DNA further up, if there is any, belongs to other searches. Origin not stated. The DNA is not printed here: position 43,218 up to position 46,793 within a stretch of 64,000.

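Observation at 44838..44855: Catalytic motif IV of the methylase core reads GNPPSS: the aromatic residue is replaced by Ser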

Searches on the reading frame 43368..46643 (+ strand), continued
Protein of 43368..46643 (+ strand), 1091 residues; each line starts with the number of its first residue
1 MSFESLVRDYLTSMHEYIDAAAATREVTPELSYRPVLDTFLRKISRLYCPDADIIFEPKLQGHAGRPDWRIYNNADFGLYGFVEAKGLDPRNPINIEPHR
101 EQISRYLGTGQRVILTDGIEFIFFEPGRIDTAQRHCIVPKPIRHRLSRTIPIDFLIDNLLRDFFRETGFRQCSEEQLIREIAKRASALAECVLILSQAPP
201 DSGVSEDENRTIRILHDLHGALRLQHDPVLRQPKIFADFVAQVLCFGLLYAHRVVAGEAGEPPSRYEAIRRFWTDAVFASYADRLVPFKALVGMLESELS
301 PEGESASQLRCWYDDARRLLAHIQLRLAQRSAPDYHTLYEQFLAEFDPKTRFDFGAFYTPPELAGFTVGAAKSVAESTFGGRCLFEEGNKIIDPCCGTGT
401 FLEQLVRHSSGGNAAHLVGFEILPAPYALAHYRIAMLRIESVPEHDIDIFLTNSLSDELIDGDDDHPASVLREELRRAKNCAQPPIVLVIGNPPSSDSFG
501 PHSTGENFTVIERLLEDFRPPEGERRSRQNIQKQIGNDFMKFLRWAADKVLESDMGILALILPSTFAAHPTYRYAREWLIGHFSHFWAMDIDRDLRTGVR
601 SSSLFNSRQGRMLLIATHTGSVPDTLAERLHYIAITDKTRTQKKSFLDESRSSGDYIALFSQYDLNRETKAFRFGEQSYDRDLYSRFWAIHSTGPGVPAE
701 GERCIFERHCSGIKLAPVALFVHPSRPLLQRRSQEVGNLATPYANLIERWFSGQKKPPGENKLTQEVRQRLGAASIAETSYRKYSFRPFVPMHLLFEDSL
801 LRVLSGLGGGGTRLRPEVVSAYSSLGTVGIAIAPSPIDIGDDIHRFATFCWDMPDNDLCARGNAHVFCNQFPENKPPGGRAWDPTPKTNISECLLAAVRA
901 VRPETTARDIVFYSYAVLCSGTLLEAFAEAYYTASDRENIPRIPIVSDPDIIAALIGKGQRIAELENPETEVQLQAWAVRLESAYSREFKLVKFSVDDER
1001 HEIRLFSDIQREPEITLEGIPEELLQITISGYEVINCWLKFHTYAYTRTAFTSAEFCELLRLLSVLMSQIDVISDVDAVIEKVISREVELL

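Call 10: search_solved_structures(query=window:43368-46640:+, max_evalue=0.01, show_alignments=3)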
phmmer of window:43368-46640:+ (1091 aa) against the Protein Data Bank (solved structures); distinct sequences matched with E-value up to 0.01: 3.
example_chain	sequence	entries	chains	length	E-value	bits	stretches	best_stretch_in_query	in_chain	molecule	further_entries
7lo5_A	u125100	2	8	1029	2.1e-18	68.8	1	336-597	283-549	Site-specific DNA-methyltransferase (adenine-specific)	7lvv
4xqk_A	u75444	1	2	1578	4.7e-11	44.4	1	276-636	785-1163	LlaBIII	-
5ffj_A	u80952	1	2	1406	1.4e-09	39.5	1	276-603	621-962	Endonuclease and methylase LlaGI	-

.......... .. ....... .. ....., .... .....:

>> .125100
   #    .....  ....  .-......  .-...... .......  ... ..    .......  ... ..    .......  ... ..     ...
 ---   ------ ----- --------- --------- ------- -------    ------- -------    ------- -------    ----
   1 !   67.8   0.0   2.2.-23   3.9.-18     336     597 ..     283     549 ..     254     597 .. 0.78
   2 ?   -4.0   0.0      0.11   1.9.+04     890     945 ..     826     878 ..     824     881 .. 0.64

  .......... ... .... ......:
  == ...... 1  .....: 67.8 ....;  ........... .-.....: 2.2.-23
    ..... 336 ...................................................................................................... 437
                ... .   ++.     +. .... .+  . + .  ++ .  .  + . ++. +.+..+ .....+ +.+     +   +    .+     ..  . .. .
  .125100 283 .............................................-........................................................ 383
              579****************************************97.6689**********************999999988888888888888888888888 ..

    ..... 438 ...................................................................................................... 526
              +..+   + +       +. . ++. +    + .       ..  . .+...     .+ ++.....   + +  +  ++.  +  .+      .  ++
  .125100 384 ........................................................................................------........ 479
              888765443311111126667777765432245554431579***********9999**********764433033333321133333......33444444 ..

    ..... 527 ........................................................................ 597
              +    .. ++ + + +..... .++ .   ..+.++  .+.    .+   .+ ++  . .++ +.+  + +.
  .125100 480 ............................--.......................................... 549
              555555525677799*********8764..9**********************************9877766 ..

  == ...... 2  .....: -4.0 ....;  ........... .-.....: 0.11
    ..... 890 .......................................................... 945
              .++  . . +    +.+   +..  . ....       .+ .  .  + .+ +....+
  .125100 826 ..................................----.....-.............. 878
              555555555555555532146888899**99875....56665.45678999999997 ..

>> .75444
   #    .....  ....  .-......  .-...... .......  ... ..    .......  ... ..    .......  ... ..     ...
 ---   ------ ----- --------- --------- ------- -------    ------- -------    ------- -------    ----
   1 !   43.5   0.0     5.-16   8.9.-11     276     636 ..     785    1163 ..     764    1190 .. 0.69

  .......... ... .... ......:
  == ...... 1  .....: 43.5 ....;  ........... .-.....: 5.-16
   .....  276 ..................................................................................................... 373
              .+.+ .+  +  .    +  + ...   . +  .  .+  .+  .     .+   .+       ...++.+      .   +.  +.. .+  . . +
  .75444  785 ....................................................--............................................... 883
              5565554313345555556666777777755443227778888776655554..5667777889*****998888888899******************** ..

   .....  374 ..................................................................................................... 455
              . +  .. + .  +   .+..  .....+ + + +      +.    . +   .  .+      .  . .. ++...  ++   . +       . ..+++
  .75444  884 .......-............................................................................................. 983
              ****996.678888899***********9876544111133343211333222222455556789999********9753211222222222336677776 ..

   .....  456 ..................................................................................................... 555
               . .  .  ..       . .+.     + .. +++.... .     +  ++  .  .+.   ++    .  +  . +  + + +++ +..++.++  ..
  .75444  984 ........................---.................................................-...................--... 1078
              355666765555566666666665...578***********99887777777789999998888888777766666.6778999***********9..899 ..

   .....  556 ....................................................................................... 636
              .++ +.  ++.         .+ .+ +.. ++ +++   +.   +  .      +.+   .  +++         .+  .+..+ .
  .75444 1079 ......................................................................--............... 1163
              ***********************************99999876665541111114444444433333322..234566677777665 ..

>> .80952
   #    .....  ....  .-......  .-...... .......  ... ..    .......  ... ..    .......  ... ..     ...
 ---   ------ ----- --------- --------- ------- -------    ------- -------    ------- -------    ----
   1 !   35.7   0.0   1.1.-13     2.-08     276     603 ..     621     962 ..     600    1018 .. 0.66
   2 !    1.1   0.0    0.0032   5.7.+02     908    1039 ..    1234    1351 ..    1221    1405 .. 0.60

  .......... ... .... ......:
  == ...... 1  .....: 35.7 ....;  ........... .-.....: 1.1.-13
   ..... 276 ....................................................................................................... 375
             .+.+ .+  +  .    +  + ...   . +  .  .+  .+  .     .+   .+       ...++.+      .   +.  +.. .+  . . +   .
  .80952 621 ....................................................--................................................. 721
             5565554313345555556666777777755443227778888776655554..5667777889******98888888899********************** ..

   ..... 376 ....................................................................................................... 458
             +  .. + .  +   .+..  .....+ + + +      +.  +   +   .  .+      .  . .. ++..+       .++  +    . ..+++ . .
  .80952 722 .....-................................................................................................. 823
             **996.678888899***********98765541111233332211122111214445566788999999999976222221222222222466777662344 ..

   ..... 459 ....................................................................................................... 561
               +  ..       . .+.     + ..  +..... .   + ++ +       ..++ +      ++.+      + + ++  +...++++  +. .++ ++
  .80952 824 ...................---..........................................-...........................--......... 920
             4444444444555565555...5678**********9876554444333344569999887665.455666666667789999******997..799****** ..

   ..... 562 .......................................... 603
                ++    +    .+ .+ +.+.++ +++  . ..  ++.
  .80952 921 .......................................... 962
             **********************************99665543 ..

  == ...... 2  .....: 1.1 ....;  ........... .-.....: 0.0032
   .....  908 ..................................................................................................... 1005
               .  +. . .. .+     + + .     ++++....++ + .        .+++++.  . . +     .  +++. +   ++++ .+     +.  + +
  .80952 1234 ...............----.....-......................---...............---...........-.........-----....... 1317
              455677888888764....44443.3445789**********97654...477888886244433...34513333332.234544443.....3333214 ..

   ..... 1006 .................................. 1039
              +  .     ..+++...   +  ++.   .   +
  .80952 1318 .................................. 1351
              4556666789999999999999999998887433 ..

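Call 11: search_protein_families(library=ncbifam, proteins=[window:43368-46643:+], max_evalue=0.001)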
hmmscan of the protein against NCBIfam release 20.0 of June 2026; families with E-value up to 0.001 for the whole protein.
window:43368-46643:+ (1091 aa): 1 family
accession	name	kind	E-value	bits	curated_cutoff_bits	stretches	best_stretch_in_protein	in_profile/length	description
TIGR02987.1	met_A_Alw26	exception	1.1e-05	24.4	353.5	1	355-494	4-121/523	Alw26I/Eco31I/Esp3I family type II restriction adenine-specific DNA-methyltransferase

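Call 12: find_related_loci(query=window:43368-46640:+, collection=genome_contigs, flank=10000)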
Query window:43368-46640:+ (1091 aa) in genome_contigs; peptide patterns used: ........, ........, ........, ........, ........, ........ (x = any residue, [..] = any of these).
16 stretches matched a pattern; 2 encode a relative of the query (tblastn E <= 1e-3); 1 distinct loci.
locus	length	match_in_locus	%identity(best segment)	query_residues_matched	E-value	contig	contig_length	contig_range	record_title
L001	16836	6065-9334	67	1-1091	0e+0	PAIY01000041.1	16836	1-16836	MAG: Phycisphaeraceae bacterium isolate NAT22 MHASMcontig_871289, whole genome shotgun sequence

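Call 15: find_encoding_contigs(protein=P0001, flank=10000, max_places=3)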
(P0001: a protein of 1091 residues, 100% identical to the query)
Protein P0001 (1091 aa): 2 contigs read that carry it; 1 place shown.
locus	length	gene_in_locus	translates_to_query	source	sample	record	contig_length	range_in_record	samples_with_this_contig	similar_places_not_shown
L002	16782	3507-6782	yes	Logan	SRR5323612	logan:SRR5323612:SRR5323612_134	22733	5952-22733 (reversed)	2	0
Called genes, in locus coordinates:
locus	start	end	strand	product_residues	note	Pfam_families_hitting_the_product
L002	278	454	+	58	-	-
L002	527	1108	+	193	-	PF03852:Vsr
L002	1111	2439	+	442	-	PF00145:DNA_methylase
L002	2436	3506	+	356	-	PF00145:DNA_methylase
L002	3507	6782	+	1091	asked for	PF02384:N6_Mtase, PF18135:Type_ISP_C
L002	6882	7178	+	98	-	PF00216:Bac_DNA_binding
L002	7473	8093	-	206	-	PF08774:VRR_NUC (weak)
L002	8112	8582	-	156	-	PF00436:SSB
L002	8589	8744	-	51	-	-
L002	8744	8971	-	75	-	-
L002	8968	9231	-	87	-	-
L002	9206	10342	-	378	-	PF09524:Phg_2220_C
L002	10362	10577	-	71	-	-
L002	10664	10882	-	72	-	-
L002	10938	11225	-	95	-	-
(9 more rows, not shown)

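Call 16: find_encoding_contigs(protein=P0009, flank=8000, max_places=2)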
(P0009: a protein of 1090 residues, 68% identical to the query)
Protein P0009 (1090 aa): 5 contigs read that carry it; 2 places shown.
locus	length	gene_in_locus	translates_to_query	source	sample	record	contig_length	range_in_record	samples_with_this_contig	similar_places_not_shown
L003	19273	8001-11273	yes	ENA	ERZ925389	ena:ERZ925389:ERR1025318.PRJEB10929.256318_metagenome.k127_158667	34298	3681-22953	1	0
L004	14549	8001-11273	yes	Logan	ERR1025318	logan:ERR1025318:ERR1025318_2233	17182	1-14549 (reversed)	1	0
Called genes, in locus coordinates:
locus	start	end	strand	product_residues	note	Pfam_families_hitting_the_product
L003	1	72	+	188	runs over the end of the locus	-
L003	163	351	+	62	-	-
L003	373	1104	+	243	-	PF00535:Glycos_transf_2, PF10111:Glyco_tranf_2_2 (weak), PF13641:Glyco_tranf_2_3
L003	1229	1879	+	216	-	-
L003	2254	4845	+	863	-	PF02463:SMC_N (faint), PF13304:AAA_21 (faint), PF13166:AAA_13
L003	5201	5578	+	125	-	PF03852:Vsr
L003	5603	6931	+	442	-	PF00145:DNA_methylase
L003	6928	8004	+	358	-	PF00145:DNA_methylase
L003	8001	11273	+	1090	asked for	PF02384:N6_Mtase, PF18135:Type_ISP_C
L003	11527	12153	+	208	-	PF00239:Resolvase, PF07508:Recombinase (faint)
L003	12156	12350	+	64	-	-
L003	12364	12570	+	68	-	PF23807:RHH_10 (weak), PF07764:Omega_Repress (weak), PF22180:RH3_dom (weak), PF22513:FitA-like_RHH (weak)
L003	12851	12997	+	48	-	-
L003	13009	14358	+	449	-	-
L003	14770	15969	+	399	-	PF04326:SLFN_AlbA_2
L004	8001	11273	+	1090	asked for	PF02384:N6_Mtase, PF18135:Type_ISP_C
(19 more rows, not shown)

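Call 17: find_encoding_contigs(protein=P0024, flank=8000, max_places=2)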
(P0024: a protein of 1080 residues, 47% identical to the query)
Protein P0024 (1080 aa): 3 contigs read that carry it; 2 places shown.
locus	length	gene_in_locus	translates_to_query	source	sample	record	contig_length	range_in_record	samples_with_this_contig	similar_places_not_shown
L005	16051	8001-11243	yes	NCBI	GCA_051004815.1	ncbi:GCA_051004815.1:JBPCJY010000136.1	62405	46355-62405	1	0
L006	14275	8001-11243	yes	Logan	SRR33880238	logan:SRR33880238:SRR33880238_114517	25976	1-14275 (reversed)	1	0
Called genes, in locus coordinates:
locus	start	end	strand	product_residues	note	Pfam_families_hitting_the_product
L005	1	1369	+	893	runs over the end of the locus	PF13492:GAF_3 (faint), PF13185:GAF_2, PF01590:GAF (weak), PF00512:HisKA, PF02518:HATPase_c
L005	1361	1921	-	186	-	-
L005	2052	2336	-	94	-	PF04226:Transgly_assoc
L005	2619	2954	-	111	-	-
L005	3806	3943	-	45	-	-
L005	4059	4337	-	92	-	-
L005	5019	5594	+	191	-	PF03852:Vsr, PF18741:MTES_1575 (faint)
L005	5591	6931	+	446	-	PF00145:DNA_methylase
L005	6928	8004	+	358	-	PF00145:DNA_methylase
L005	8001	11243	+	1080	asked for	PF02384:N6_Mtase, PF18135:Type_ISP_C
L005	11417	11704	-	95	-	PF07876:Dabb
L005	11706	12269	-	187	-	PF02441:Flavoprotein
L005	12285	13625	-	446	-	PF01381:HTH_3, PF13560:HTH_31, PF00515:TPR_1 (faint), PF07719:TPR_2 (faint), PF13424:TPR_12 (faint)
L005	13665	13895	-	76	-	PF12728:HTH_17 (weak)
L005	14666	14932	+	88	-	-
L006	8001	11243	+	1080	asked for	PF02384:N6_Mtase, PF18135:Type_ISP_C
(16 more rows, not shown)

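Call 18: find_encoding_contigs(protein=P0051, flank=8000, max_places=2)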
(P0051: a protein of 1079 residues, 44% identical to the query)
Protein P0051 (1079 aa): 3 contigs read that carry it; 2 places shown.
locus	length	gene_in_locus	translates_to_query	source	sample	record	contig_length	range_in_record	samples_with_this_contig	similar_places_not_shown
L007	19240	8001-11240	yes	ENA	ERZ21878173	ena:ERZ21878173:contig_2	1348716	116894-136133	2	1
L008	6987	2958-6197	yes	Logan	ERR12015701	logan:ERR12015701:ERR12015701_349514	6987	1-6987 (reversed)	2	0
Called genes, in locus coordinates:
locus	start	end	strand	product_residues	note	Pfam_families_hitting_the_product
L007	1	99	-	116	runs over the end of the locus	-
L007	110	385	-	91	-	-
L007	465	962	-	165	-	PF07030:Phage_Mu_Gp36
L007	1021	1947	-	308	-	-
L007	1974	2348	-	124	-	-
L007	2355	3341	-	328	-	-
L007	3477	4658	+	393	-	PF06074:Portal_Mu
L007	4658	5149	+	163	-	PF16677:GP3_package (faint)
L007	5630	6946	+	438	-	PF00145:DNA_methylase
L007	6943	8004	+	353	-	PF00145:DNA_methylase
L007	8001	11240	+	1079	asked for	PF02384:N6_Mtase, PF18135:Type_ISP_C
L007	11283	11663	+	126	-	PF03852:Vsr, PF04480:DUF559 (faint), PF18741:MTES_1575 (faint)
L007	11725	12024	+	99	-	-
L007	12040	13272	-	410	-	PF00872:Transposase_mut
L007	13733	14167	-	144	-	-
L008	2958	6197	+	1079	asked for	PF02384:N6_Mtase, PF18135:Type_ISP_C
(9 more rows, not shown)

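Call 19: find_encoding_contigs(protein=P0107, flank=8000, max_places=2)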
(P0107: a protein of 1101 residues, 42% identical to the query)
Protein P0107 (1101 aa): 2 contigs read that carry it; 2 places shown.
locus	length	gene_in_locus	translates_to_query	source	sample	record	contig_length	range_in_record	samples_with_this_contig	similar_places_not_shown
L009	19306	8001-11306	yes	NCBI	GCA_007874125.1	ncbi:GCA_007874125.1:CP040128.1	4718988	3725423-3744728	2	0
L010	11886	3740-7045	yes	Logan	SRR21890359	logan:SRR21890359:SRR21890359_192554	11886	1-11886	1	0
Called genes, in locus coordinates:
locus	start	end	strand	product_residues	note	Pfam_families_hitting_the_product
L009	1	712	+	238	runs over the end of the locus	PF26468:GIY_YIG_3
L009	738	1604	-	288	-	PF04471:Mrr_cat, PF22722:NA-iREase1, PF01396:Zn_ribbon_Top1 (weak)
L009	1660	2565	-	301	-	PF14338:Mrr_N (weak), PF04471:Mrr_cat, PF22722:NA-iREase1 (weak)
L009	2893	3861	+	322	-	PF18928:DUF5677 (faint)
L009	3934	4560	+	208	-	-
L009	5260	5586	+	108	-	PF28031:ParC-like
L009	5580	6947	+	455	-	PF00145:DNA_methylase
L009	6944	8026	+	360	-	PF00145:DNA_methylase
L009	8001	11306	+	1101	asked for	PF02384:N6_Mtase, PF18135:Type_ISP_C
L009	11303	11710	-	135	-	PF03852:Vsr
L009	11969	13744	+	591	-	PF02463:SMC_N (weak), PF11398:DUF2813 (faint), PF13175:AAA_15, PF13304:AAA_21, PF13175:AAA_15, PF20469:OLD-like_TOPRIM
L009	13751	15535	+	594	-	PF00580:UvrD-helicase, PF13245:AAA_19, PF01443:Viral_helicase1 (faint), PF13361:UvrD_C, PF13538:UvrD_C_2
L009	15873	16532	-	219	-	PF18754:Nmad3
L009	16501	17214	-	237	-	PF18753:Nmad2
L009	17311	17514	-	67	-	-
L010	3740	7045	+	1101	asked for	PF02384:N6_Mtase, PF18135:Type_ISP_C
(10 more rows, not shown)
